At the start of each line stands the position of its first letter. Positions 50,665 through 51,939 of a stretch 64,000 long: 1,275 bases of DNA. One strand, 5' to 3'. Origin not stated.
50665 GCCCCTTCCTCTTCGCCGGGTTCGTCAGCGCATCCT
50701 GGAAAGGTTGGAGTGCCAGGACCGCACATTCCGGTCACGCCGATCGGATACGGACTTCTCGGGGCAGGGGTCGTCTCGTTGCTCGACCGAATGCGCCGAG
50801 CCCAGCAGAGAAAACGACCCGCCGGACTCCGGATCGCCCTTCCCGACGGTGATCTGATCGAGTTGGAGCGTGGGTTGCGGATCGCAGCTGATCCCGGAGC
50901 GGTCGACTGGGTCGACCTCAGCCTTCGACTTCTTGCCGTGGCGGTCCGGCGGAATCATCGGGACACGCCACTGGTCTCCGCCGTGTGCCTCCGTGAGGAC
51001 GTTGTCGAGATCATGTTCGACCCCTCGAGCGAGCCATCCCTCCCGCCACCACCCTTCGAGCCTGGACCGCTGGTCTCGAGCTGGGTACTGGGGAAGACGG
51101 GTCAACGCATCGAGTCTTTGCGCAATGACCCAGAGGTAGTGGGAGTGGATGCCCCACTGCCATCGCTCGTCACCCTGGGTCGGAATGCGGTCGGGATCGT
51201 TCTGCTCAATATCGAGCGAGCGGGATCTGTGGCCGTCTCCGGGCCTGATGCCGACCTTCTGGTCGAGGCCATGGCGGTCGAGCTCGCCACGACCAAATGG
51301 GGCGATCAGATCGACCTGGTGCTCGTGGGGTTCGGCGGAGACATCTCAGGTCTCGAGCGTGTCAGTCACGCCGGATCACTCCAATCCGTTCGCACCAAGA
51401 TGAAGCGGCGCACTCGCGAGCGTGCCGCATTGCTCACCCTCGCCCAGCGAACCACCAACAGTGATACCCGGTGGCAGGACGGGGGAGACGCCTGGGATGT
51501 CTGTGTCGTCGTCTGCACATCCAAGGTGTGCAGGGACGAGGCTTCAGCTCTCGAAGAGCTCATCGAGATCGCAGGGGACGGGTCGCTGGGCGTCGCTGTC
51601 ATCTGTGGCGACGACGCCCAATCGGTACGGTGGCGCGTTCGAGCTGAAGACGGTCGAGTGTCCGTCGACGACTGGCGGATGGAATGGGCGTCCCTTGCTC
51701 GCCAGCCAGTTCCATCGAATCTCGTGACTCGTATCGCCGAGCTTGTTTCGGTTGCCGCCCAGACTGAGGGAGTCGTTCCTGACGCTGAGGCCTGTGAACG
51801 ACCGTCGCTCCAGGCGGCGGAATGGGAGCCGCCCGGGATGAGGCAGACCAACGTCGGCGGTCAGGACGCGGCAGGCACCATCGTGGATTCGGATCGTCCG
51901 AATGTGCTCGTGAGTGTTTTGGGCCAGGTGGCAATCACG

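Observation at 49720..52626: A membrane-tethered SARP (wHTH + BTAD) with an extracytoplasmic LysM loop is encoded as the last gene of the Tad pilus operon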

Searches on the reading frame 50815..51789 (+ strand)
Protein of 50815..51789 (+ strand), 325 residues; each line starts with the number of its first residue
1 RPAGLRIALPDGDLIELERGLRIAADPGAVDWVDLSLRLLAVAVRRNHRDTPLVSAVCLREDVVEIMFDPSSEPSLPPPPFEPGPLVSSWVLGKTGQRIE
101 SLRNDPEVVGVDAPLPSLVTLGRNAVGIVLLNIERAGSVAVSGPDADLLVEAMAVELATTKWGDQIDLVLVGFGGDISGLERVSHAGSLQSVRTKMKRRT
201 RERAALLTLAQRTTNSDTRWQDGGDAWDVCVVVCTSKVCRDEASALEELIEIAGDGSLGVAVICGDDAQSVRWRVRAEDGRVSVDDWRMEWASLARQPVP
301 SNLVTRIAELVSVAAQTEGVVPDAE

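Call 38: search_solved_structures(query=A3, max_evalue=10, show_alignments=4)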
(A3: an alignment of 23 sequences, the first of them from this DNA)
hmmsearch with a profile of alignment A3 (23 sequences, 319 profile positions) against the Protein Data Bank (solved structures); distinct sequences matched with E-value up to 10: 2.
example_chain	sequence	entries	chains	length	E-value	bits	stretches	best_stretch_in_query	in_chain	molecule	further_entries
4nh0_A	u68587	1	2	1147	0.001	21.4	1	131-210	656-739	Cell divisionFtsK/SpoIIIE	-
5iue_A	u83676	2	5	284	1.1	11.4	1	36-96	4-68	cDNA FLJ39643 fis, clone SMINT2004023, highly similar to HLA class I histocompatibility an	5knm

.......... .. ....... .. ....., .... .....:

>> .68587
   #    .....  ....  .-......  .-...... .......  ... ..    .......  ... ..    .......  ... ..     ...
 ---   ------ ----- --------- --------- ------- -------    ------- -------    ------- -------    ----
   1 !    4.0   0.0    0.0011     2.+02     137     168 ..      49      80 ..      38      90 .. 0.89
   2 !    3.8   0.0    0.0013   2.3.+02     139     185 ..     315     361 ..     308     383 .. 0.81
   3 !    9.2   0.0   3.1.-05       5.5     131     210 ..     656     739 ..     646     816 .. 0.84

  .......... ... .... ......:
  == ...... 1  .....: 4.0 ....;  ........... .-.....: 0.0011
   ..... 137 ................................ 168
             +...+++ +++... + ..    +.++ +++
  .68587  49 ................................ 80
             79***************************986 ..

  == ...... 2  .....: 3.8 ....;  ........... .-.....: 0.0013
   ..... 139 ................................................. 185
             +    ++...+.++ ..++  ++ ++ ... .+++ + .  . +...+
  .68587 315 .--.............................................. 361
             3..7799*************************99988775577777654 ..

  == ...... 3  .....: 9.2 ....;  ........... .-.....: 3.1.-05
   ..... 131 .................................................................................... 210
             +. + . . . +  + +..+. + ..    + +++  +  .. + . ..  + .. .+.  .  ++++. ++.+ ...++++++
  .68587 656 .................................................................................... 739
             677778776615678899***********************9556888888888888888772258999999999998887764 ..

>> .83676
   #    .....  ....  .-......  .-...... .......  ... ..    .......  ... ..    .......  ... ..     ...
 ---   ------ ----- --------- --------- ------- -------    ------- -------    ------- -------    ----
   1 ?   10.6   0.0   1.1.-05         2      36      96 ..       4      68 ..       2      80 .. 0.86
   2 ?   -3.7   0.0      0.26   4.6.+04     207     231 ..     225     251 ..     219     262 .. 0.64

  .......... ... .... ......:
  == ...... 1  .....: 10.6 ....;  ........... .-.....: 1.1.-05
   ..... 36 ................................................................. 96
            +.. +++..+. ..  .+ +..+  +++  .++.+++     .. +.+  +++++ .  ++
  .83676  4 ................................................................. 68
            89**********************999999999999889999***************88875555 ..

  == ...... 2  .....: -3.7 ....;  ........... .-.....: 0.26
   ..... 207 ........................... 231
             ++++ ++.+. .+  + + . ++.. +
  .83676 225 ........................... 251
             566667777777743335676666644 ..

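Call 71: search_protein_representatives(alignment_id=A3)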
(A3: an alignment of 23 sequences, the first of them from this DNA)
Query: 23 sequences, 319 profile positions. Proteins with E-value up to 0.001 (for the whole library): 3740; up to 1e-10: 3137; up to 1e-30: 1649. The best 150 are listed.
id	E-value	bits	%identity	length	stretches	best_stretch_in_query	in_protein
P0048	6.3e-114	396.7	-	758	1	1-318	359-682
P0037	2.9e-106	371.6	-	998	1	1-318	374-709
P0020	4.2e-106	371.0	-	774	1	1-317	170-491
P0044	8.7e-99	347.0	-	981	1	1-318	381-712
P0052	3.1e-96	338.6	-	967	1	1-317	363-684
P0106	1.5e-94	333.0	-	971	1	1-317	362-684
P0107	3.0e-91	322.2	-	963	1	1-317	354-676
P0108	1.4e-89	316.7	-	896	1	1-316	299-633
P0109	7.4e-89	314.4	-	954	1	1-316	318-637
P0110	2.1e-87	309.6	-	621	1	1-317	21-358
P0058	4.8e-85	301.8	-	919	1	1-314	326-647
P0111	1.6e-82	293.5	-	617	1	1-310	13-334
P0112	6.5e-82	291.5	-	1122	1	1-317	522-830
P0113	3.3e-81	289.2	-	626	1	1-317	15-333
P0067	3.7e-81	289.1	-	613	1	1-270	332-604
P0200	3.3e-65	236.6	-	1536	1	1-311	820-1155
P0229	1.8e-63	231.0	-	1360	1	2-317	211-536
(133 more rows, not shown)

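Call 73: search_protein_families(library=pfam, alignment_id=A6, max_evalue=0.01)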
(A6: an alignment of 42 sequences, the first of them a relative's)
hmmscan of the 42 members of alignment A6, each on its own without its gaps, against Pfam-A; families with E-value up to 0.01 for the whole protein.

A. member 1, P0106 (971 aa): 1 family
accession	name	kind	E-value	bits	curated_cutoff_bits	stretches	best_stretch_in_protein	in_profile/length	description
PF01476.26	LysM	-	0.00025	21.4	20.9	1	198-253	1-43/43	LysM domain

B. families by the number of members that match (of 42 scanned): 4 families
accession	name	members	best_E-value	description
PF01476.26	LysM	38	1.1e-16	LysM domain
PF03704.23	BTAD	26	1.1e-08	Bacterial transcriptional activator domain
PF23577.1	LysM_RLK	1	0.0019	LysM domain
PF13428.12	TPR_14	1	0.003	Tetratricopeptide repeat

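Call 74: find_encoding_contigs(protein=P0200, flank=10000, max_places=1)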
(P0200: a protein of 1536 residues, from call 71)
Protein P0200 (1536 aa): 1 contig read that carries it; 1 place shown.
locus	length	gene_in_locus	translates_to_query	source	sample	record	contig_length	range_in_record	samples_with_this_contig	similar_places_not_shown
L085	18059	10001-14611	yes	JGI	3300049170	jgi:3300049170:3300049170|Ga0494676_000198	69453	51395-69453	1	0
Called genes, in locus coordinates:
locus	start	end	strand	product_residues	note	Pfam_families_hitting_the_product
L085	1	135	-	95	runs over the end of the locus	-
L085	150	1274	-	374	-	PF12642:TpcC (faint)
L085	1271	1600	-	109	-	-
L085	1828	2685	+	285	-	PF04542:Sigma70_r2 (weak)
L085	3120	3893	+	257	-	PF08666:SAF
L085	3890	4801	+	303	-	-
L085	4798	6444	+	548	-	PF00437:T2SSE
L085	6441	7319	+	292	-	PF00482:T2SSF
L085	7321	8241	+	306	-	-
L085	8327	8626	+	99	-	-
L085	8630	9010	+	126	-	PF07811:TadE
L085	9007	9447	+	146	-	PF07811:TadE (weak)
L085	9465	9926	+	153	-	PF13400:Tad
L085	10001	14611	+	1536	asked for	PF01476:LysM (weak)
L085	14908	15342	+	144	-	PF19843:DUF6318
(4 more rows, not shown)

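Call 75: find_encoding_contigs(protein=P0229, flank=10000, max_places=1)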
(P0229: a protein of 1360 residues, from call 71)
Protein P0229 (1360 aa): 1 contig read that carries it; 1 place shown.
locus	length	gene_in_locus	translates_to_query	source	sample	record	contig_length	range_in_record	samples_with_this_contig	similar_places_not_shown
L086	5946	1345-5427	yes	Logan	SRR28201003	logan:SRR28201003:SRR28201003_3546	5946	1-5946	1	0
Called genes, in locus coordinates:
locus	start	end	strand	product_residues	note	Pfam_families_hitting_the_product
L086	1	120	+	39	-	?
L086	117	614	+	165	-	PF13400:Tad (weak)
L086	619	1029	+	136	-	-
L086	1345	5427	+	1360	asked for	PF01476:LysM (weak)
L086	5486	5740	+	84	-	-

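Call 100: predict_structure(alignment_id=A3)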
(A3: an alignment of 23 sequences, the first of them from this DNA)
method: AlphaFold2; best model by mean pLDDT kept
length: 325 residues; sequences in the alignment: 23
mean_pLDDT: 85.3   pTM: 0.84
mean pLDDT of the five models: 85.3, 84.0, 82.8, 82.0, 80.9
residues with pLDDT >= 90: 175; 70-90: 103; 50-70: 43; < 50: 4
segments of 3 or more residues with pLDDT < 50: none
pLDDT, mean of each block of 10 residues (from residue 1): 59 72 66 93 90 91 90 80 89 92 93 90 87 95 92 88 90 75 89 94 94 91 86 96 96 95 94 90 72 72 75 69 51
secondary structure, 60 per line:
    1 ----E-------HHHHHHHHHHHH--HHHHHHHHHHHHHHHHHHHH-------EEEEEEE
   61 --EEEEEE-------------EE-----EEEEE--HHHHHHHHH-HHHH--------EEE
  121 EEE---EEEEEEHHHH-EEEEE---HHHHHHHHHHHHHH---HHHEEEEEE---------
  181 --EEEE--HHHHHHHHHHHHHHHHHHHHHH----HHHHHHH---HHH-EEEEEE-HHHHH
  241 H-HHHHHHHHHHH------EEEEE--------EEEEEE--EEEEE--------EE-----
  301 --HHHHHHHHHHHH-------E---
elements in order: H13-24 H27-46 E54-60 E63-68 E89-93 H96-104 H106-109 E118-123 E127-132 H133-136 E138-142 H146-159 E166-171 E183-186 H189-210 H215-221 E229-234 H236-241 H243-253 E260-264 E273-278 E281-285 H303-314

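Call 102: fold_search(model_id=the predicted structure, library=pdb)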
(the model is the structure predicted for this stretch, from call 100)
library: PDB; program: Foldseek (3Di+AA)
matches with E <= 10: 1274; with E <= 0.001: 34
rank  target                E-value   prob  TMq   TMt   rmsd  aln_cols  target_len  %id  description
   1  6t8o_C                4.4e-08  1.00  0.47  0.39  14.7       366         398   11  Stalled FtsK motor domain bound to dsDNA end (released 2019-11-20)
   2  2ius_D                4.9e-08  1.00  0.48  0.40  15.0       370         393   11  E. coli FtsK motor domain (released 2006-08-29)
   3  6o1w_A                6.6e-08  1.00  0.43  0.40  17.0       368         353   11  Structure of pCW3 conjugation coupling protein TcpA monomer orthorhombic crystal form (released 2020-02-26)
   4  2ius_F                7.0e-08  1.00  0.46  0.40  15.9       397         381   12  E. coli FtsK motor domain (released 2006-08-29)
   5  6o1x_A                7.9e-08  1.00  0.40  0.37  18.2       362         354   11  Structure of pCW3 conjugation coupling protein TcpA monomer form with ATPgS (released 2020-02-26)
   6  6t8o_F                2.3e-07  1.00  0.46  0.39  16.1       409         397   11  Stalled FtsK motor domain bound to dsDNA end (released 2019-11-20)
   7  2ius_E                2.4e-07  1.00  0.49  0.43  16.1       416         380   12  E. coli FtsK motor domain (released 2006-08-29)
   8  6o1y_B                2.6e-07  1.00  0.42  0.39  18.0       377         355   11  Structure of pCW3 conjugation coupling protein TcpA monomeric form with ATP (released 2020-02-26)
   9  6t8o_A                3.1e-07  1.00  0.49  0.41  14.4       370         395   11  Stalled FtsK motor domain bound to dsDNA end (released 2019-11-20)
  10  2ius_A                4.2e-07  1.00  0.47  0.40  15.7       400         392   12  E. coli FtsK motor domain (released 2006-08-29)
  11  6o1x_B                4.7e-07  1.00  0.43  0.40  16.9       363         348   12  Structure of pCW3 conjugation coupling protein TcpA monomer form with ATPgS (released 2020-02-26)
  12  6o1w_B                5.0e-07  1.00  0.44  0.41  16.5       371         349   11  Structure of pCW3 conjugation coupling protein TcpA monomer orthorhombic crystal form (released 2020-02-26)
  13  6o1z                  8.0e-07  1.00  0.42  0.39  15.1       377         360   11  Structure of pCW3 conjugation coupling protein TcpA hexagonal crystal form (released 2020-03-04)
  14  6t8b_B                1.1e-06  1.00  0.46  0.38  14.7       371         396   11  FtsK motor domain with dsDNA, translocating state (released 2019-11-20)
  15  6t8g_A                1.6e-06  1.00  0.48  0.40  15.7       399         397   10  Stalled FtsK motor domain bound to dsDNA (released 2019-11-20)
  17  4nh0_A                2.6e-06  1.00  0.45  0.19   6.1       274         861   14  Cytoplasmic domain of the Thermomonospora curvata Type VII Secretion ATPase EccC (released 2015-02-11)
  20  4nh0_B                2.0e-05  1.00  0.46  0.20   5.5       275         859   15  Cytoplasmic domain of the Thermomonospora curvata Type VII Secretion ATPase EccC (released 2015-02-11)
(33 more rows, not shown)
